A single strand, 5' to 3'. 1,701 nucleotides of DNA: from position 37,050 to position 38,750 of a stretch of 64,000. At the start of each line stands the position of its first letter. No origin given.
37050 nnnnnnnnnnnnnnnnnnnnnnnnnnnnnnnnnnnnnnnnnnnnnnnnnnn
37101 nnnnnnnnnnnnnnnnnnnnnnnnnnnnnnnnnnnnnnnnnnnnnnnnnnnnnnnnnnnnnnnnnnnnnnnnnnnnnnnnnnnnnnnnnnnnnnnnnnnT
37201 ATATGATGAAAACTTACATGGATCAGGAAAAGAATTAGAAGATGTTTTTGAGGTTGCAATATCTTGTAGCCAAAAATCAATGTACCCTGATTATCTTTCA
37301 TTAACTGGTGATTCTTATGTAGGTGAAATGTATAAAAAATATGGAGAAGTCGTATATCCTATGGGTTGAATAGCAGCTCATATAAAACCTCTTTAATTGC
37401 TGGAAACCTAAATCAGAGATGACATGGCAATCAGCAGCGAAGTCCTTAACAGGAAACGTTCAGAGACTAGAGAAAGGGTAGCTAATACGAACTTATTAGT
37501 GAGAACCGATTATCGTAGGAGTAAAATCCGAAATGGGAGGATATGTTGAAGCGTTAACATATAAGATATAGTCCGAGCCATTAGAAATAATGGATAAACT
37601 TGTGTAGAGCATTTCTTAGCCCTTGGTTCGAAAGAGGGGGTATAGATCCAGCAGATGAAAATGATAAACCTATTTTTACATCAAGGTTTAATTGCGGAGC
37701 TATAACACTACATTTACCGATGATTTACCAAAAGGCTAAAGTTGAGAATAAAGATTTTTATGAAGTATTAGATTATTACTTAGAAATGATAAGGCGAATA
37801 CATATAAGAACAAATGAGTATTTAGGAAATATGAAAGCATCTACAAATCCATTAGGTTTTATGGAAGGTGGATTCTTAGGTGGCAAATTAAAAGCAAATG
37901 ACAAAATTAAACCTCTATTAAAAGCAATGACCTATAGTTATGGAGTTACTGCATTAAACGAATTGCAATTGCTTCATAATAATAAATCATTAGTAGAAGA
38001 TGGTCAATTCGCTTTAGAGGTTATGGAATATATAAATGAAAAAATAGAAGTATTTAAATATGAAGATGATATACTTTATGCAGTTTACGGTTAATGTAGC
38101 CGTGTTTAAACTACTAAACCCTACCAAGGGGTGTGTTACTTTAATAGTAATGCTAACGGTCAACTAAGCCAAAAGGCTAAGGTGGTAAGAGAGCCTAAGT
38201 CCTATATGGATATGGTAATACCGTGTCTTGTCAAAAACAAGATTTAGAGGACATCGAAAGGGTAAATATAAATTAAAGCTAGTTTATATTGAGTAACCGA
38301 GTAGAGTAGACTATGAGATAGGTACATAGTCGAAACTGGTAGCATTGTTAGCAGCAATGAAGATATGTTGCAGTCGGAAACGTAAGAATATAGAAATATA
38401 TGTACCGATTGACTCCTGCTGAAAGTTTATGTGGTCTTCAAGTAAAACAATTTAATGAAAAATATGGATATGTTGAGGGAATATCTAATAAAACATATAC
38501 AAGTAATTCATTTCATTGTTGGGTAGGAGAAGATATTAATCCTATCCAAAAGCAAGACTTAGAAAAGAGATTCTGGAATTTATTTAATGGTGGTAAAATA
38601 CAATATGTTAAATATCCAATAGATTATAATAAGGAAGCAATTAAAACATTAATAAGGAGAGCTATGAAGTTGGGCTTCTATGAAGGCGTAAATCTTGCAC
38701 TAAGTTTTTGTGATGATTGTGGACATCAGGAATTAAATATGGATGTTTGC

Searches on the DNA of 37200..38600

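Call 99: search_rna_families(source=window, start=37200, end=38600, threshold=evalue, max_evalue=0.1)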
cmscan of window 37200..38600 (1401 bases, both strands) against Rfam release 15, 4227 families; matches with E-value up to 0.1: 1.
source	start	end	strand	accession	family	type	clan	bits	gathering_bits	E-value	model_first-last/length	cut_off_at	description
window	37344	37594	+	RF00028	Intron_gpI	Intron;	-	81.6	50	7.3e-21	1-253/253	no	Group I catalytic intron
